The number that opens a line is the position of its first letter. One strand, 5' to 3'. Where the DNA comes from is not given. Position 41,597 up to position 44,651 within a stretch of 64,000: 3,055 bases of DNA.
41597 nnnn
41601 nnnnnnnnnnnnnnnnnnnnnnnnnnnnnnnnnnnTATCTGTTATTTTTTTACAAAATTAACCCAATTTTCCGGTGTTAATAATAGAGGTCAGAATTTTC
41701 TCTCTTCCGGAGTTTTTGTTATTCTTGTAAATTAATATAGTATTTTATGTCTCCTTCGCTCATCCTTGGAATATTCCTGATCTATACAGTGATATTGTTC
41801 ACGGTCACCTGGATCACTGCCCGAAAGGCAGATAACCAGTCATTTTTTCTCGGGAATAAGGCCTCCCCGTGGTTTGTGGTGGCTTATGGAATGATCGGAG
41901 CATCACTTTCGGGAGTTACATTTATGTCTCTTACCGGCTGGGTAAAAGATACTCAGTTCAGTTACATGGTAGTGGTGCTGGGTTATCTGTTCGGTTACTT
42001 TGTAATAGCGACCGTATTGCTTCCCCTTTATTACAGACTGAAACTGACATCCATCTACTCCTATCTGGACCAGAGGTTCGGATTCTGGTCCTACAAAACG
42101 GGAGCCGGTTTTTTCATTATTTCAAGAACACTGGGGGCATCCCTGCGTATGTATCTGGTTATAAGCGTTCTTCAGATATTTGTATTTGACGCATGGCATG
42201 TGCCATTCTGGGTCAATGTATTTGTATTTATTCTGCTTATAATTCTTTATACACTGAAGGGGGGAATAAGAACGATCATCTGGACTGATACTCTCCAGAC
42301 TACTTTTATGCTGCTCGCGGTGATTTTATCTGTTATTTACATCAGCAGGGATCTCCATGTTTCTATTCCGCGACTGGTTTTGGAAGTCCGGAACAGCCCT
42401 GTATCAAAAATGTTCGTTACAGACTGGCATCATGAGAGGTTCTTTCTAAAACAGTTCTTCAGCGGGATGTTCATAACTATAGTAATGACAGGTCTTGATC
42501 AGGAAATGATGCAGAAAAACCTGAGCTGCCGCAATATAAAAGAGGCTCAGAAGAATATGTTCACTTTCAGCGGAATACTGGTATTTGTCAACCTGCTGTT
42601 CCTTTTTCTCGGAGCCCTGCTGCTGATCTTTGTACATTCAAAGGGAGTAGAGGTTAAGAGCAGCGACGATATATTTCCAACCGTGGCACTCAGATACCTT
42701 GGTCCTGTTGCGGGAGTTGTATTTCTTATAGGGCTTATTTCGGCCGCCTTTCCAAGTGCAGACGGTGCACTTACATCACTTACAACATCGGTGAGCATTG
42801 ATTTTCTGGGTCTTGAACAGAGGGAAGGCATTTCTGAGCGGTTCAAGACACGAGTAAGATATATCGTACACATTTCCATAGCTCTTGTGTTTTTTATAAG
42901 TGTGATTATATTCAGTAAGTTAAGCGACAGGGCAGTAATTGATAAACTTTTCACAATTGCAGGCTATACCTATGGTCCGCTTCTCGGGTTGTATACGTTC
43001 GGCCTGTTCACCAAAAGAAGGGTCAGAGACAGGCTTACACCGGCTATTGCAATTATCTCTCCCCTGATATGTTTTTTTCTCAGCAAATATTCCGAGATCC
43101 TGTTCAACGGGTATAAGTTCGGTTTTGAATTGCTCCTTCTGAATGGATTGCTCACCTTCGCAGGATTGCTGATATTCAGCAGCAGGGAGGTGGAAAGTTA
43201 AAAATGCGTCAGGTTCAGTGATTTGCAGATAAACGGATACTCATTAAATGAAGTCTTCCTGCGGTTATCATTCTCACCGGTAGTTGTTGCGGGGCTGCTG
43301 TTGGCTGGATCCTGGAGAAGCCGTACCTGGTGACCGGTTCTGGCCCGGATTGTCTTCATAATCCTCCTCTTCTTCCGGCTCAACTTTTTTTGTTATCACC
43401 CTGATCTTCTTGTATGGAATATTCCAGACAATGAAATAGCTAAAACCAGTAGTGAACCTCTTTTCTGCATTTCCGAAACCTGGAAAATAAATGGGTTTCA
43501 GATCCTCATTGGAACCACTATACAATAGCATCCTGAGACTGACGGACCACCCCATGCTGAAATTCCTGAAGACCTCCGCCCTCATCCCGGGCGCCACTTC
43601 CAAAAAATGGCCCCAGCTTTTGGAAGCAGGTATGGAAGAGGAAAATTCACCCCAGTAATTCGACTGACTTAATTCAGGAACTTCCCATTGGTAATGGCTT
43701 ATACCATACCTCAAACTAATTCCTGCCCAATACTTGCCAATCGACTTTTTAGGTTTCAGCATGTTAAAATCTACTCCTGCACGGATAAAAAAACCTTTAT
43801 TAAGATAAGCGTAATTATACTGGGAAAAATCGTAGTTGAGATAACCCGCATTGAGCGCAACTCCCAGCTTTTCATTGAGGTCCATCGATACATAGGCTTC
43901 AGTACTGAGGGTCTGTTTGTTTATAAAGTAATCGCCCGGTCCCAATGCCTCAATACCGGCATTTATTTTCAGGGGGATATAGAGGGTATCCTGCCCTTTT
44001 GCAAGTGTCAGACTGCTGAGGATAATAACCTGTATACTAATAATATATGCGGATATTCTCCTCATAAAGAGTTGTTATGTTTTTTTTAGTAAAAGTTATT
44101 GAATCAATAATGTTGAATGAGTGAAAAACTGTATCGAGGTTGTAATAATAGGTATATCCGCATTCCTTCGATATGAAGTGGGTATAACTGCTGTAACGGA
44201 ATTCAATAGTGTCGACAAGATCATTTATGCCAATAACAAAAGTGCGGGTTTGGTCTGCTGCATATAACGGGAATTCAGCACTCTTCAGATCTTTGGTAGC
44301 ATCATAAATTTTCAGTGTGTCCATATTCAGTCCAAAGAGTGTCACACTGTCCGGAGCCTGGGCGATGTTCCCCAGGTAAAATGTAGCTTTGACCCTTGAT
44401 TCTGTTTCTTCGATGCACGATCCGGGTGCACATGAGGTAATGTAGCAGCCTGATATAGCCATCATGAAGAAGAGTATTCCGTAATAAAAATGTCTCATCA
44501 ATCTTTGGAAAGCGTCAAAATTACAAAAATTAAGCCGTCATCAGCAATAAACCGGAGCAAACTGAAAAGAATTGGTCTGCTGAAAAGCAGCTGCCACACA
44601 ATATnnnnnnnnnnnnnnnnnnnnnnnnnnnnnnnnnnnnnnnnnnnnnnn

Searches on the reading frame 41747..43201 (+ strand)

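Call 85: search_protein_families(library=pfam, proteins=[window:41747-43201:+], max_evalue=0.00001)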
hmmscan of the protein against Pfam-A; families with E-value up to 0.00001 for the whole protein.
window:41747-43201:+ (484 aa): 1 family
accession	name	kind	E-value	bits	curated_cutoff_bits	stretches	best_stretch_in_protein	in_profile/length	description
PF00474.23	SSF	-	2.2e-17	63.5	22.8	1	33-424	1-393/406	Sodium:solute symporter family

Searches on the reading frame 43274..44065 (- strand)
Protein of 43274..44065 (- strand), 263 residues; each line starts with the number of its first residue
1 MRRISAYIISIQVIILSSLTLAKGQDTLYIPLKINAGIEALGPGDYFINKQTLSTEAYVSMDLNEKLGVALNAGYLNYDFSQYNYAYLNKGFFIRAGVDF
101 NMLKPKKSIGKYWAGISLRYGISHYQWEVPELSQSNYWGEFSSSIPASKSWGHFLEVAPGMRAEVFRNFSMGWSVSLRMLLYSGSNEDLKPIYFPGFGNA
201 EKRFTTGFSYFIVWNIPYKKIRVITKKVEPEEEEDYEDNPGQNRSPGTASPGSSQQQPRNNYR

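Call 86: search_protein_families(library=pfam, proteins=[window:43274-44065:-], max_evalue=0.00001)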
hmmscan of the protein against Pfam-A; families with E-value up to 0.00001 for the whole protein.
window:43274-44065:- (263 aa): 1 family
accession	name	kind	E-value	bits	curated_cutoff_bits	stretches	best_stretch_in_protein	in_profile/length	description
PF19515.5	DUF6048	-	4e-25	89.5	27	1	7-220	4-231/232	Domain of unknown function (DUF6048)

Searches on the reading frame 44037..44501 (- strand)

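Call 86: search_protein_families(library=pfam, proteins=[window:44037-44501:-], max_evalue=0.00001)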
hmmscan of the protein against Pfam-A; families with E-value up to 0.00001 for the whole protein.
window:44037-44501:- (154 aa): 1 family
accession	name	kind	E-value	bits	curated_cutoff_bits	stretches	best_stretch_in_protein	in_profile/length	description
PF20050.4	DUF6452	-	9.9e-20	71.2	27.1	1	52-154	1-108/108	Family of unknown function (DUF6452)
